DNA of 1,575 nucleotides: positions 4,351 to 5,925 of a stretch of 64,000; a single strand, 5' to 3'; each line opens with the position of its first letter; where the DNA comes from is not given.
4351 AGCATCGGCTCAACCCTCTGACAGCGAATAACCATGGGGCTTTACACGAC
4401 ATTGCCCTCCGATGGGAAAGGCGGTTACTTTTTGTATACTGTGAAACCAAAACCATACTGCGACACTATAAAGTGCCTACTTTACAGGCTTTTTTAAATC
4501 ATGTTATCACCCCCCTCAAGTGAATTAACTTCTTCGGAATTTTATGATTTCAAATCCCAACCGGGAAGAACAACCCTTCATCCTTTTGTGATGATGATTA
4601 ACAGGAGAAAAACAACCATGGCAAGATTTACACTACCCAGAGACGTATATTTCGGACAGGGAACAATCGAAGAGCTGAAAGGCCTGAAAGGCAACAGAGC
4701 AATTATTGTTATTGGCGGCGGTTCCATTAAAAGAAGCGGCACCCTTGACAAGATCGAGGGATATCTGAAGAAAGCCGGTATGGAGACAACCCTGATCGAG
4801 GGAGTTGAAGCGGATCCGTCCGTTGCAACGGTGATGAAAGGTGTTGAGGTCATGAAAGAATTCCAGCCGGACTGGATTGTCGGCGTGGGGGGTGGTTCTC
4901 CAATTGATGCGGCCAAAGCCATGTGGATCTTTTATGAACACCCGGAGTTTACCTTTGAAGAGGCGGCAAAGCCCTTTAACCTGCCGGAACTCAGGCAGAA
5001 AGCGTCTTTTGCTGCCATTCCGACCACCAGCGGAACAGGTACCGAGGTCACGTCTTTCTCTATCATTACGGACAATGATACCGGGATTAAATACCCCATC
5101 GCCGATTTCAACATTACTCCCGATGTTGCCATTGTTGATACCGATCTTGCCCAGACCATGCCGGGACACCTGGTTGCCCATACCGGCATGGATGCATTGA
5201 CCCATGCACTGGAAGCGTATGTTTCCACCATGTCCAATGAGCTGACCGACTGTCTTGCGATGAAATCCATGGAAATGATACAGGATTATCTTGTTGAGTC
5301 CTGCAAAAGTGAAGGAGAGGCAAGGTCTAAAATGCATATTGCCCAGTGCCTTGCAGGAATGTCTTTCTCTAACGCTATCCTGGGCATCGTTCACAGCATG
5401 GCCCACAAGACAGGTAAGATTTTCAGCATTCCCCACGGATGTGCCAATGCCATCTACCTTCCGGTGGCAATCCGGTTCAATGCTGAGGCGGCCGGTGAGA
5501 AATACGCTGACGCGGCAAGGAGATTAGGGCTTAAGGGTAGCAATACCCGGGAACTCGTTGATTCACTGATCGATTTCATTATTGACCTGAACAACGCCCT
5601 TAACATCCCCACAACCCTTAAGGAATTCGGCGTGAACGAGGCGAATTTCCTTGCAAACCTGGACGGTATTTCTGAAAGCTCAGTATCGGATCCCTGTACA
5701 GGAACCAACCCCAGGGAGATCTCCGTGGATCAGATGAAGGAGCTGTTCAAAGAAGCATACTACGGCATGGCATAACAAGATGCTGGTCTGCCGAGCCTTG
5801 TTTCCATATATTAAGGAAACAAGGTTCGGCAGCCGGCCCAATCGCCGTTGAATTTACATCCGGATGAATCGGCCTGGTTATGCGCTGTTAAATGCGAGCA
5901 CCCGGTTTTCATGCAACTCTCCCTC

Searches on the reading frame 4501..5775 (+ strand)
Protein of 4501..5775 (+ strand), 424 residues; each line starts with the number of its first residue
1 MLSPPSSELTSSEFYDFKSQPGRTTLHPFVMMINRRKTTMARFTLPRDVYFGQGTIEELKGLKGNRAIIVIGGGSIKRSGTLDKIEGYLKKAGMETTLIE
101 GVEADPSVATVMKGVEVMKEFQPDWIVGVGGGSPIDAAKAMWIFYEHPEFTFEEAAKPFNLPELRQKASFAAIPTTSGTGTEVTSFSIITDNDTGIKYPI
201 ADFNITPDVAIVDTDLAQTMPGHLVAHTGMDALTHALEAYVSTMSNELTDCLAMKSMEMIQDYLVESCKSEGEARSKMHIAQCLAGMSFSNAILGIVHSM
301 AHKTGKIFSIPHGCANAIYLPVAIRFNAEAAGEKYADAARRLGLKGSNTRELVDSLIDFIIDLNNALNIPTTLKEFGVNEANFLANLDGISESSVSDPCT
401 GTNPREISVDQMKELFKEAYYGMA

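Call 41: search_protein_families(library=pfam, proteins=[window:4501-5775:+], max_evalue=0.00001)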
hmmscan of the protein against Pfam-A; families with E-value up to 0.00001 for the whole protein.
window:4501-5775:+ (424 aa): 3 families
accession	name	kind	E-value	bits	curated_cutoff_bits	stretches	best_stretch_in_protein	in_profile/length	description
PF25137.1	ADH_Fe_C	-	9.8e-58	195.5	27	1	226-420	2-194/194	Fe-containing alcohol dehydrogenase family, C-terminal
PF00465.25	Fe-ADH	-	4.2e-48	163.5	31.3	1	46-214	1-168/168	Iron-containing alcohol dehydrogenase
PF13685.12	Fe-ADH_2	-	2e-08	34.8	28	1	60-140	15-92/149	Iron-containing alcohol dehydrogenase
